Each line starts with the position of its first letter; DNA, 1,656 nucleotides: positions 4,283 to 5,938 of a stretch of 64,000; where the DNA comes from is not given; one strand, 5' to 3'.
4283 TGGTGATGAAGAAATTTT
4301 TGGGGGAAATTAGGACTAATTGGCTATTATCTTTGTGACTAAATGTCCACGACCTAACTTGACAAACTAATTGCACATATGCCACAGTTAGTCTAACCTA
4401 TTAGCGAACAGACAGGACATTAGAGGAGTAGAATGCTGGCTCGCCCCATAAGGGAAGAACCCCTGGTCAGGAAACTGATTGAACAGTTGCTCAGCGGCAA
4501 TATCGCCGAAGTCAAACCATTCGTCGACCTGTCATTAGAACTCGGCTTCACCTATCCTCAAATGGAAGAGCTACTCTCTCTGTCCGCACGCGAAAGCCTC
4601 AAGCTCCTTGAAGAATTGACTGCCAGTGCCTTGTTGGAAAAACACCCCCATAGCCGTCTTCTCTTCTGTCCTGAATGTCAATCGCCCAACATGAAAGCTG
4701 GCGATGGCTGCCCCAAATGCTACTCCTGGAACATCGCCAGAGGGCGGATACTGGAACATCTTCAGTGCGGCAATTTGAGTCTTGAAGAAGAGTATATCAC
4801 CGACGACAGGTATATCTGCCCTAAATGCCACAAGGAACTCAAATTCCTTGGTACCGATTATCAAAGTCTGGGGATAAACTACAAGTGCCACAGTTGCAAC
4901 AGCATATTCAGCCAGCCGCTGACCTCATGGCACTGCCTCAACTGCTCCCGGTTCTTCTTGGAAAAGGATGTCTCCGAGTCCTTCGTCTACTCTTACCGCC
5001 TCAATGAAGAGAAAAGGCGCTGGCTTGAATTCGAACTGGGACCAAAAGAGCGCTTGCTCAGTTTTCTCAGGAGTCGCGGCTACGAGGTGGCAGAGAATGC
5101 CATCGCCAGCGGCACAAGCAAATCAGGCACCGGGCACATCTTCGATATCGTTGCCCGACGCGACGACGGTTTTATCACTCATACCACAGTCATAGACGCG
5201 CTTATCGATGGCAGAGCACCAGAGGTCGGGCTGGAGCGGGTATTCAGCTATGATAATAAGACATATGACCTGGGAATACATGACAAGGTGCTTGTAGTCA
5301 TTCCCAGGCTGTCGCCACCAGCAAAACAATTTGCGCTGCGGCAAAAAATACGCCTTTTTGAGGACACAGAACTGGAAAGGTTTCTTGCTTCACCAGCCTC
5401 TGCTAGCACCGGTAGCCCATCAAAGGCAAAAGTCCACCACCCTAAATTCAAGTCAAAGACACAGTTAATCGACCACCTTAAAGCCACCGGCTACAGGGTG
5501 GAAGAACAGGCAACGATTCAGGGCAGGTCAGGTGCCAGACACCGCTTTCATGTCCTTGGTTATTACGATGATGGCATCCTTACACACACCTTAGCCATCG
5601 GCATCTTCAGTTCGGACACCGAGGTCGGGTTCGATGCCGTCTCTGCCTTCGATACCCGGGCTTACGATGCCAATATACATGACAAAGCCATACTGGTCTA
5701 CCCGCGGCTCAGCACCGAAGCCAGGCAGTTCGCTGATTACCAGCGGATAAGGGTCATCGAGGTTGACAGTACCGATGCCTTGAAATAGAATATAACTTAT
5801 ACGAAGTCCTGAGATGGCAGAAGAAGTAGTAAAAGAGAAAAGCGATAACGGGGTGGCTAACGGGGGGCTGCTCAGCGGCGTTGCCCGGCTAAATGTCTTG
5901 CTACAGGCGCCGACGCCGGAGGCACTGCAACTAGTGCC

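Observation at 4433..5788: Cys-rich Zn-ribbon protein with a tandem, apparently inactivated nuclease-fold duplication as first gene of the pilus operon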

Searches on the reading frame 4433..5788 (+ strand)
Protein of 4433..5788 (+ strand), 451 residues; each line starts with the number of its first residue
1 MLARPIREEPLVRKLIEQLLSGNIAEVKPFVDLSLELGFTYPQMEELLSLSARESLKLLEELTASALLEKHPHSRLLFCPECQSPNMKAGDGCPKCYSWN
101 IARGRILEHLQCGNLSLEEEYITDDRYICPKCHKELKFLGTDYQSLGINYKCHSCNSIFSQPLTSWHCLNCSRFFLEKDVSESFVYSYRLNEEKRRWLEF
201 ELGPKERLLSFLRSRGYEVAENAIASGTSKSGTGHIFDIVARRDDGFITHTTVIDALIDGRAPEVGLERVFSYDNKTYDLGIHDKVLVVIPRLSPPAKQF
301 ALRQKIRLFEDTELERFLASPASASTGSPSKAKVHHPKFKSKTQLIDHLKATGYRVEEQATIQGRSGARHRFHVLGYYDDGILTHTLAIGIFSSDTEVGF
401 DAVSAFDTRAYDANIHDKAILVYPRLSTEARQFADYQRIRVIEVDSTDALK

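Call 3: search_protein_families(library=pfam, proteins=[window:4433-5788:+], max_evalue=0.1)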
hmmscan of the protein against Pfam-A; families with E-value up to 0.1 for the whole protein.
window:4433-5788:+ (451 aa): 4 families
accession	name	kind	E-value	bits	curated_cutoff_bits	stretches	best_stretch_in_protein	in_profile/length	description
PF18551.6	TackOD1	-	1.7e-39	135.8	32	1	13-190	11-188/188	Thaumarchaeal output domain 1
PF04471.18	Mrr_cat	-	3.2e-06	27.7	21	1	208-317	13-114/115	Restriction endonuclease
PF12773.13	DZR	-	0.00052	20.6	27.3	1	121-171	7-44/45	Double zinc ribbon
PF18912.6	DZR_2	-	0.017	15.4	27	0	122-140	17-35/56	Double zinc ribbon domain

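Call 4: search_protein_families(library=ncbifam, proteins=[window:4433-5788:+], max_evalue=0.1)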
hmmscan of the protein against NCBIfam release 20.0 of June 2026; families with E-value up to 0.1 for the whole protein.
window:4433-5788:+ (451 aa): 2 families
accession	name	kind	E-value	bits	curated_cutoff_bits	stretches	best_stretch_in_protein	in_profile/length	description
NF050000.1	IS1_IS1595_Zn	domain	0.041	14.4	28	0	149-160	21-32/34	IS1/IS1595 family N-terminal zinc-binding domain-containing protein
NF048018.1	IS256_N_4Cys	domain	0.096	13.3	27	0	126-134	21-29/31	transposase-like zinc-binding domain-containing protein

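Call 6: search_solved_structures(query=window:4433-5788:+, max_evalue=10, show_alignments=2)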
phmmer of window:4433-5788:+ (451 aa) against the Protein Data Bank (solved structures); distinct sequences matched with E-value up to 10: 10.
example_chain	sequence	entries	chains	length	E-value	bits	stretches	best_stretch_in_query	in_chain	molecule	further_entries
6een_C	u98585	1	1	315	0.0099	17.9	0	255-318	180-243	Designer Pentatricopeptide Protein dPPR10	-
6een_D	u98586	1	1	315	0.037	16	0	243-316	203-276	Designer Pentatricopeptide Protein dPPR10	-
6een_A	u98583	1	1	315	0.058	15.4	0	259-319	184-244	Designer Pentatricopeptide Protein dPPR10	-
6een_B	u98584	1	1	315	0.26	13.2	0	245-317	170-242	Designer Pentatricopeptide Protein dPPR10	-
4wsl_A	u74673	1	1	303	0.39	12.6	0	219-322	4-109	Pentatricopeptide repeat protein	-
5orq_A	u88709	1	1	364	0.54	12.2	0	242-315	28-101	cPPR-Telo1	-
6kls_C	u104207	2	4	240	0.56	12.1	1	128-186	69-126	Cytochrome c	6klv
4zn8_A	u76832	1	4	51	0.86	11.5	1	182-209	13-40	computationally modified engrailed homeodomain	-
5orm_A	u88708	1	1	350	1.1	11.2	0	222-316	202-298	cPPR-Telo1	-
4wn4_A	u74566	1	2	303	1.4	10.8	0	243-314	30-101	Pentatricopeptide repeat protein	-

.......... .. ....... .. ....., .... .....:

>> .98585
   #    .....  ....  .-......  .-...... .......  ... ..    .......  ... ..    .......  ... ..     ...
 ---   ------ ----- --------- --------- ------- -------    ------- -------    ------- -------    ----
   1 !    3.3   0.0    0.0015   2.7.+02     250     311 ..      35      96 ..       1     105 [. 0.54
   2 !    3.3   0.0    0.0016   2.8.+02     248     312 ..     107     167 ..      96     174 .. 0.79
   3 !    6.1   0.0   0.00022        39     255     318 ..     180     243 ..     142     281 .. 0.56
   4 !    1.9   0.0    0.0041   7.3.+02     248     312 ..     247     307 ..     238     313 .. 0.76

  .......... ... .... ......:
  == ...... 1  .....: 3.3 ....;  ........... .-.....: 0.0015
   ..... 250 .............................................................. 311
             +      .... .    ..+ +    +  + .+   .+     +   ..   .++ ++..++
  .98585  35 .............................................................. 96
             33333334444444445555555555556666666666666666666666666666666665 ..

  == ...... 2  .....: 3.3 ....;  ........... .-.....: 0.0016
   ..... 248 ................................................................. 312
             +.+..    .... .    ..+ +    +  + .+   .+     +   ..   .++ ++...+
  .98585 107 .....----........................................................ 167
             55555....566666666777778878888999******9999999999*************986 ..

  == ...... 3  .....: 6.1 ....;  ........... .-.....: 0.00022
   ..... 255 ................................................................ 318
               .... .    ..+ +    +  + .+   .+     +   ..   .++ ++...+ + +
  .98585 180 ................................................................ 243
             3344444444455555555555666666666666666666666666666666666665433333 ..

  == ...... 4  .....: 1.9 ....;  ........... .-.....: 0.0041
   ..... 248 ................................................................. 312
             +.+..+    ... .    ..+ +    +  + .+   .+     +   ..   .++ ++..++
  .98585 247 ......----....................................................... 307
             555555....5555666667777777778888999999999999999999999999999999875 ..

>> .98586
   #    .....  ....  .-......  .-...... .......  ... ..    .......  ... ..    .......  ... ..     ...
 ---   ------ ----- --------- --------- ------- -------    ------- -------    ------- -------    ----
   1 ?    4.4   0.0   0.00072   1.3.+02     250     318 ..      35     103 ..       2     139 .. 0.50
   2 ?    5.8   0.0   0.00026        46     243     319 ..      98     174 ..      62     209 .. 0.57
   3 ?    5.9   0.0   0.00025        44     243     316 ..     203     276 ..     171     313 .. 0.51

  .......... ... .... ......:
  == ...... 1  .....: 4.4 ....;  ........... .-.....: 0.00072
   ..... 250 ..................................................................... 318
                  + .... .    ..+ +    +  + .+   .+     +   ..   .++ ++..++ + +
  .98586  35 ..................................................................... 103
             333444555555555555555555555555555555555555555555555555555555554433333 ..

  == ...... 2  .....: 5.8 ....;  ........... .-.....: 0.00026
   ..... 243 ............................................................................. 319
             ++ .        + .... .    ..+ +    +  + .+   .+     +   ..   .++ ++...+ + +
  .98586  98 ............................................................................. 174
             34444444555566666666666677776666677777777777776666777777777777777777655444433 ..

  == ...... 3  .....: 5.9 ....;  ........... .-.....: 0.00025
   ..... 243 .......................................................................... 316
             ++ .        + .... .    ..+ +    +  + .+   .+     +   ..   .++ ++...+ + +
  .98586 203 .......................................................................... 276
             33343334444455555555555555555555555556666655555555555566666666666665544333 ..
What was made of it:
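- Tried and rejected: Searching PDB sequences with the single full-length protein gave only spurious PPR-repeat hits (call 6).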

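Call 8: find_homologous_proteins(query=window:4433-5788:+)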
Query window:4433-5788:+ (451 aa): 348 proteins with E <= 0.001 among 8000 candidates; the best 120 are listed.
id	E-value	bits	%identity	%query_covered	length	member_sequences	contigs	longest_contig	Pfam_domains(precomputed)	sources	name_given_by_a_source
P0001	2.1e-294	994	96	100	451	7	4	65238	PF18551.7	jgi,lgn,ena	jgi:hypothetical protein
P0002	5.8e-275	930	88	100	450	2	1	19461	PF18551.7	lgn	-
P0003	1.8e-255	866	82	100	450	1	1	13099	PF18551.7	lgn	-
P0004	1.4e-249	846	80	100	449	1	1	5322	PF18551.7,PF04471.19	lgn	-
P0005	1.6e-248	843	80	100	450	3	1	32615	PF18551.7,PF04471.19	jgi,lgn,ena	-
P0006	4.0e-247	838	78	100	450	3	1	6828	PF18551.7,PF04471.19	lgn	-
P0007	5.1e-244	828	78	100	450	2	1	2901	PF18551.7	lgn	-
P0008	7.1e-241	818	79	99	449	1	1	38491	PF18551.7,PF04471.19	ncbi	-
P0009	1.3e-172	593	58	98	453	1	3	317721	PF18551.7,PF04471.19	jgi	jgi:hypothetical protein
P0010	1.2e-170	586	57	98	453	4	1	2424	PF18551.7,PF04471.19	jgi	jgi:hypothetical protein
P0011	3.9e-170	585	55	100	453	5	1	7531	PF18551.7,PF04471.19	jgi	jgi:hypothetical protein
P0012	5.2e-170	584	56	99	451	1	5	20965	PF18551.7,PF22722.3,PF04471.19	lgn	-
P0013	9.5e-170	583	56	98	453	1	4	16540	PF18551.7,PF04471.19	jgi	jgi:hypothetical protein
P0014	1.9e-168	579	55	100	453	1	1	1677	PF18551.7,PF04471.19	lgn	-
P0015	1.7e-167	576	56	98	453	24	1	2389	PF18551.7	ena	-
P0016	5.0e-167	574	58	100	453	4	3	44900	PF18551.7,PF04471.19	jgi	jgi:hypothetical protein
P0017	2.3e-166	572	57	98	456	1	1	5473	PF18551.7,PF04471.19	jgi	jgi:hypothetical protein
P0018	4.2e-166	571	56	98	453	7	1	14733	PF18551.7,PF04471.19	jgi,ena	-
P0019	9.8e-166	570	56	98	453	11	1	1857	PF18551.7,PF04471.19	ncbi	-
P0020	1.6e-165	569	56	97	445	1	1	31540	PF18551.7,PF04471.19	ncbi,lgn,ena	-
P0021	8.4e-165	567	55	98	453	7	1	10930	PF18551.7,PF04471.19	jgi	jgi:hypothetical protein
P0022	1.1e-164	567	57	98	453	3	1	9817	PF18551.7,PF04471.19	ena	-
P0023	1.1e-164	566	56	98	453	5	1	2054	PF18551.7,PF04471.19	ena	-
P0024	6.1e-164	564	55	98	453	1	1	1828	PF18551.7,PF04471.19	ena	-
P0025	3.3e-163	562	56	98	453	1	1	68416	PF18551.7,PF04471.19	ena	-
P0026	3.5e-162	558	55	98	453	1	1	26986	PF18551.7,PF04471.19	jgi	jgi:hypothetical protein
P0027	6.4e-160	551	54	100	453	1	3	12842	PF18551.7,PF04471.19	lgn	-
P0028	8.4e-160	550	54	98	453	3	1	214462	PF18551.7,PF04471.19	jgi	jgi:hypothetical protein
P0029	6.1e-159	548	54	98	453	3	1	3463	PF18551.7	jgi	-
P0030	7.0e-159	547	53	98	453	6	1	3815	PF18551.7,PF04471.19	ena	-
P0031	8.6e-159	547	53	98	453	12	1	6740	PF18551.7,PF04471.19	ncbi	ncbi:hypothetical protein ACFLTN_07325 [Chloroflexota bacterium]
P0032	1.0e-157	544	54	98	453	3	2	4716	PF18551.7,PF04471.19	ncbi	-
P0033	1.5e-157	543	53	98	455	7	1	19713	PF18551.7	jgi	jgi:predicted RNA-binding Zn-ribbon protein involved in translation (DUF1610 family)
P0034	5.8e-156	538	53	98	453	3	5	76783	PF18551.7,PF04471.19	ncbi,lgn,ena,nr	ncbi:MAG: hypothetical protein ISS52_00560 [Dehalococcoidia bacterium]|nr:hypothetical protein [Deha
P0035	5.7e-155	535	53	98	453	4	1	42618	PF18551.7,PF04471.19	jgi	-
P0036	9.3e-155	534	52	100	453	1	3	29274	PF18551.7,PF04471.19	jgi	jgi:hypothetical protein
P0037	1.0e-154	534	52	98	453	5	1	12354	PF18551.7,PF04471.19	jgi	jgi:hypothetical protein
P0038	1.2e-154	534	53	98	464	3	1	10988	PF18551.7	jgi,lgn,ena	-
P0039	1.9e-154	533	55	96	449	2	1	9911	PF18551.7,PF04471.19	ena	-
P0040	9.2e-154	531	53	97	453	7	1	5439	PF18551.7,PF04471.19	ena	-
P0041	5.2e-153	528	52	99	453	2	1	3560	PF18551.7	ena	-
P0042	1.8e-152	526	52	98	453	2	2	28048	PF18551.7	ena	-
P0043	1.8e-152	526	53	98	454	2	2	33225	PF18551.7,PF04471.19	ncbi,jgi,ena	-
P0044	1.1e-151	524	52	100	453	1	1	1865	PF18551.7,PF04471.19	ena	-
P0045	1.3e-151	523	52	97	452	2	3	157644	PF18551.7,PF08271.18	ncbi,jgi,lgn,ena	-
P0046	3.2e-151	522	51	100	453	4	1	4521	PF18551.7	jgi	-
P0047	5.3e-151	521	52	100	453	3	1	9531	PF18551.7,PF04471.19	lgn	-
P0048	7.9e-151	521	51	100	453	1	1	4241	PF18551.7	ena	-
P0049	2.2e-150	519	50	100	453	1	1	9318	PF18551.7,PF04471.19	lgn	-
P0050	2.3e-150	519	53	97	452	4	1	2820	PF18551.7,PF04471.19,PF08271.18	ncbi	-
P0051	3.2e-150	519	52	98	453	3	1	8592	PF18551.7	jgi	-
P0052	5.4e-150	518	51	100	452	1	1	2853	PF18551.7,PF04471.19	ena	-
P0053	5.5e-150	518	52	98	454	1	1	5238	PF18551.7,PF04471.19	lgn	-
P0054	6.8e-150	518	51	100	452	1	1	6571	PF18551.7,PF04471.19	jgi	-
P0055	1.6e-149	517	52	99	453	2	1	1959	PF18551.7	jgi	jgi:hypothetical protein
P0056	1.8e-149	516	51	100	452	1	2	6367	PF18551.7,PF04471.19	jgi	-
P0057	2.9e-149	516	51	98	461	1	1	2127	PF18551.7,PF04471.19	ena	-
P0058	5.4e-149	515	51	98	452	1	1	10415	PF18551.7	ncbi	-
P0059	5.8e-149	515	52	100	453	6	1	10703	PF18551.7,PF04471.19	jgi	jgi:hypothetical protein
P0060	7.6e-149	514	51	98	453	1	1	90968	PF18551.7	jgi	-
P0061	7.7e-149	514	52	100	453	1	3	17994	PF18551.7,PF04471.19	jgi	jgi:predicted RNA-binding Zn-ribbon protein involved in translation (DUF1610 family)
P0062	7.8e-149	514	51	99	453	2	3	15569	PF18551.7,PF04471.19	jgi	jgi:ribosomal protein L37AE/L43A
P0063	8.6e-149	514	51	100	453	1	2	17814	PF18551.7,PF04471.19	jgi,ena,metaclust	metaclust:\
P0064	8.6e-149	514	51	100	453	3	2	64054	PF18551.7,PF04471.19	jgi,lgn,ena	-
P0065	1.0e-148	514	50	99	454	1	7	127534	PF18551.7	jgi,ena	-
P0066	1.3e-148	514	51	100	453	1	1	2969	PF18551.7,PF04471.19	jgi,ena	-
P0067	1.5e-148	513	52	100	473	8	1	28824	PF18551.7,PF04471.19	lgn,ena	-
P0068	3.3e-148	512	52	98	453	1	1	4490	PF18551.7,PF04471.19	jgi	jgi:predicted ATP-grasp superfamily ATP-dependent carboligase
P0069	4.0e-148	512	51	99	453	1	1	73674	PF18551.7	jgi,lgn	jgi:hypothetical protein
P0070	4.5e-148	512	51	99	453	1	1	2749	PF18551.7,PF04471.19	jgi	jgi:hypothetical protein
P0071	6.2e-148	511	51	100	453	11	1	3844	PF18551.7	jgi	jgi:SOS response regulatory protein OraA/RecX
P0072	6.7e-148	511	52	100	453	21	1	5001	PF18551.7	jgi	jgi:hypothetical protein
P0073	7.8e-148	511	50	98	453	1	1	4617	PF18551.7,PF04471.19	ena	-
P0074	1.1e-147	511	51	98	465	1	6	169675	PF18551.7,PF04471.19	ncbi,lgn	-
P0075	1.1e-147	510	51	98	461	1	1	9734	PF18551.7,PF04471.19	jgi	jgi:hypothetical protein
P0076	1.3e-147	510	52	98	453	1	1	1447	PF18551.7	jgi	jgi:predicted RNA-binding Zn-ribbon protein involved in translation (DUF1610 family)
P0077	2.0e-147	510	51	98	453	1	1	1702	PF18551.7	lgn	-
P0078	2.1e-147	510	52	98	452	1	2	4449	PF18551.7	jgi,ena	-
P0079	2.8e-147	509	54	96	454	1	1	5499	PF18551.7,PF04471.19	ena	-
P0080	3.4e-147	509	51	99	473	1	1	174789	PF18551.7,PF04471.19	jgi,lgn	jgi:predicted RNA-binding Zn-ribbon protein involved in translation (DUF1610 family)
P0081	7.1e-147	508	51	99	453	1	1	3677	PF18551.7,PF04471.19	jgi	-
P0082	7.8e-147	508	51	99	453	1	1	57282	PF18551.7,PF04471.19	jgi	jgi:predicted RNA-binding Zn-ribbon protein involved in translation (DUF1610 family)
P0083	9.1e-147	507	51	100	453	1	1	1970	PF18551.7,PF04471.19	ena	-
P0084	1.0e-146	507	49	98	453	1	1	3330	PF18551.7,PF04471.19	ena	-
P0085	1.0e-146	507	51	97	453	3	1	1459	PF18551.7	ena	-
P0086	1.1e-146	507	52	98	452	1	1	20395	PF18551.7,PF04471.19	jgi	jgi:predicted RNA-binding Zn-ribbon protein involved in translation (DUF1610 family)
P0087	1.1e-146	507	51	98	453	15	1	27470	PF18551.7,PF04471.19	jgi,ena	-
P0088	1.2e-146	507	51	99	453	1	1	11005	PF18551.7,PF04471.19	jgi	jgi:hypothetical protein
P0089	1.2e-146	507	51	100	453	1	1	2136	PF18551.7,PF04471.19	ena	-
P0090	1.4e-146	507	52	98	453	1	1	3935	PF18551.7,PF04471.19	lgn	-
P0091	2.2e-146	506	51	100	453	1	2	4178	PF18551.7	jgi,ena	-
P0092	2.3e-146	506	51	100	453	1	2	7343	PF18551.7,PF12773.14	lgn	-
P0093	2.4e-146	506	50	99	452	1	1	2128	PF18551.7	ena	-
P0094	4.1e-146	505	51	98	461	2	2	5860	PF18551.7,PF04471.19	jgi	-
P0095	4.3e-146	505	52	99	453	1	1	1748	PF18551.7,PF04471.19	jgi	jgi:hypothetical protein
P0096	4.6e-146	505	50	100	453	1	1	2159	PF18551.7,PF04471.19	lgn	-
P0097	6.1e-146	505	52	99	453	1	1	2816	PF18551.7,PF04471.19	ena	-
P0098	6.8e-146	505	51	98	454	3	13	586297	PF18551.7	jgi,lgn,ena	-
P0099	1.0e-145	504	50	98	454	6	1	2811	PF18551.7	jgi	jgi:predicted ATP-grasp superfamily ATP-dependent carboligase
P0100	2.4e-145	503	51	99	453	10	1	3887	PF18551.7,PF04471.19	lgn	-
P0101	2.6e-145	503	49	100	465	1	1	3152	PF18551.7,PF04471.19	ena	-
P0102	3.0e-145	503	51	99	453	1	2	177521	PF18551.7,PF04471.19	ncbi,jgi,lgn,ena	ncbi:MAG: hypothetical protein ABSB38_08415 [Dehalococcoidia bacterium]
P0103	7.2e-145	501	51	99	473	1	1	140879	PF18551.7,PF04471.19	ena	-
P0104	8.5e-145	501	50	99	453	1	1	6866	PF18551.7,PF04471.19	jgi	jgi:hypothetical protein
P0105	8.5e-145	501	50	99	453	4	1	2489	PF18551.7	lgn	-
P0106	8.8e-145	501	51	99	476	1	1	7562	PF18551.7,PF12773.14,PF04471.19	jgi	jgi:predicted RNA-binding Zn-ribbon protein involved in translation (DUF1610 family)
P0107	2.0e-144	500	51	100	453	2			PF18551.7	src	-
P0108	6.5e-144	498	50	98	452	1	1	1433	PF18551.7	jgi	-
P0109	6.6e-144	498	50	99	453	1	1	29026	PF18551.7,PF04471.19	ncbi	ncbi:MAG: hypothetical protein WCD72_02595 [Dehalococcoidia bacterium]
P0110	8.5e-144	498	50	98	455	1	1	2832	PF18551.7,PF12773.14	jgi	jgi:predicted RNA-binding Zn-ribbon protein involved in translation (DUF1610 family)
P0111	8.9e-144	498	51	98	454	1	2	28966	PF18551.7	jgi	jgi:predicted RNA-binding Zn-ribbon protein involved in translation (DUF1610 family)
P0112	2.7e-143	496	52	98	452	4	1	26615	PF18551.7,PF12773.14,PF04471.19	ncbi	-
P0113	5.6e-143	495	50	98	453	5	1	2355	PF18551.7,PF04471.19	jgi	jgi:hypothetical protein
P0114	4.4e-141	489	51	98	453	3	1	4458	PF18551.7,PF04471.19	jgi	jgi:DNA-directed RNA polymerase subunit RPC12/RpoP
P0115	2.8e-140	486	49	98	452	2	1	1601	PF18551.7,PF04471.19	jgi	-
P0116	1.1e-139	484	48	99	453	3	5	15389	PF18551.7,PF04471.19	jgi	jgi:predicted RNA-binding Zn-ribbon protein involved in translation (DUF1610 family)/SOS response re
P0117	2.7e-139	483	49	100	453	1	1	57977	PF18551.7,PF04471.19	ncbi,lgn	-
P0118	1.2e-138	481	49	100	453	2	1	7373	PF18551.7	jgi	-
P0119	3.4e-138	479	51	94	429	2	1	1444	PF18551.7,PF04471.19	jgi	jgi:hypothetical protein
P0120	2.9e-136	473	47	99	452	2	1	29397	PF18551.7,PF04471.19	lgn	-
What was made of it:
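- Checked: Reality of the gene: 348 homologs were found in the word-indexed search; the 120 listed are 429-476 aa (call 8).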

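Call 16: find_encoding_contigs(protein=P0009, flank=6000, max_places=1)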
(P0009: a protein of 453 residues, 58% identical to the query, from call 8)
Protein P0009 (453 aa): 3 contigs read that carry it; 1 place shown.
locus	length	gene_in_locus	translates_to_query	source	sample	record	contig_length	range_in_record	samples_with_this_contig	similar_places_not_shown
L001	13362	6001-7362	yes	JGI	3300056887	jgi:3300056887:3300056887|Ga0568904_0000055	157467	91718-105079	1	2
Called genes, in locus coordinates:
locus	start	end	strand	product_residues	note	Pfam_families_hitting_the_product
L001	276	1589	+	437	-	PF02550:AcetylCoA_hydro, PF13336:AcetylCoA_hyd_C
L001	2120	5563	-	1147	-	PF25852:DUF6242_C (faint)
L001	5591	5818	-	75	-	PF12728:HTH_17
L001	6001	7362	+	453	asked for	PF18551:TackOD1, PF04471:Mrr_cat (faint)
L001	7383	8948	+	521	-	PF05157:MshEN, PF00437:T2SSE, PF13604:AAA_30 (faint)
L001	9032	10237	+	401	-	PF28597:T2SSF_N (weak), PF00482:T2SSF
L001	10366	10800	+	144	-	-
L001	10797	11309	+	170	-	PF07963:N_methyl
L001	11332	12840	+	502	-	PF23981:DUF7305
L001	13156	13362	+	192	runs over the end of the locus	-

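Call 17: find_encoding_contigs(protein=P0098, flank=6000, max_places=1)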
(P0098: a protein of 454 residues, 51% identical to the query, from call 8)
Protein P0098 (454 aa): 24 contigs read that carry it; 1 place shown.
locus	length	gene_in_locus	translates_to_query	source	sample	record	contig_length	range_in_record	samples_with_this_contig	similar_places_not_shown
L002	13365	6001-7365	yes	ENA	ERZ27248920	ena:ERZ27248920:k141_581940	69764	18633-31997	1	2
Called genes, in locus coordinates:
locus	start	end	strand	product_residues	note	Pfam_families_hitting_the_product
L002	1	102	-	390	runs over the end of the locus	PF00465:Fe-ADH, PF13685:Fe-ADH_2, PF25137:ADH_Fe_C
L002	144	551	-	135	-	PF02036:SCP2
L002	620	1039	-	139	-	-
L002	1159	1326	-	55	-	-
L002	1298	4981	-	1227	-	-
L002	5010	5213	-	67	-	PF12728:HTH_17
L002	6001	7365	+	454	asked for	PF18551:TackOD1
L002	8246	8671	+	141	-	-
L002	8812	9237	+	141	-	-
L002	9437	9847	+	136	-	-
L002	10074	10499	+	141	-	-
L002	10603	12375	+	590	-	PF04471:Mrr_cat (faint), PF05157:MshEN, PF00437:T2SSE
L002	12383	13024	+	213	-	PF00437:T2SSE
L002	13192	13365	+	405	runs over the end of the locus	PF28597:T2SSF_N (weak), PF00482:T2SSF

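Call 18: find_encoding_contigs(protein=P0120, flank=6000, max_places=1)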
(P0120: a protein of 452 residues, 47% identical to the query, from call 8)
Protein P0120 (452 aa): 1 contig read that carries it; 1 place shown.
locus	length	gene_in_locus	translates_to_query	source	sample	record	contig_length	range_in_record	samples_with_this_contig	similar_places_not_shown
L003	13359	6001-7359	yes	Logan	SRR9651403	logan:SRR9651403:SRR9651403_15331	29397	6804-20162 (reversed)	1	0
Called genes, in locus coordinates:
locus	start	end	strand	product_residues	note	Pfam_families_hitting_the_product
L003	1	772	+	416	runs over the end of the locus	PF13439:Glyco_transf_4, PF13579:Glyco_trans_4_4, PF20706:GT4-conflict, PF00534:Glycos_transf_1, PF13692:Glyco_trans_1_4, PF13524:Glyco_trans_1_2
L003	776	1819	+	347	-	-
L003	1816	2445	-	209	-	PF13578:Methyltransf_24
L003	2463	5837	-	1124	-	PF15902:Sortilin-Vps10 (faint), PF25852:DUF6242_C (faint)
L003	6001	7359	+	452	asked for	PF18551:TackOD1, PF04471:Mrr_cat (faint)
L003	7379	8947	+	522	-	PF05157:MshEN, PF00437:T2SSE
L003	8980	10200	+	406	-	PF28597:T2SSF_N (weak), PF00482:T2SSF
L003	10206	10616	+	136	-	-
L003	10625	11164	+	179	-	PF07963:N_methyl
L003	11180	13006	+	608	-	PF23981:DUF7305 (faint)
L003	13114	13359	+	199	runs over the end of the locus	-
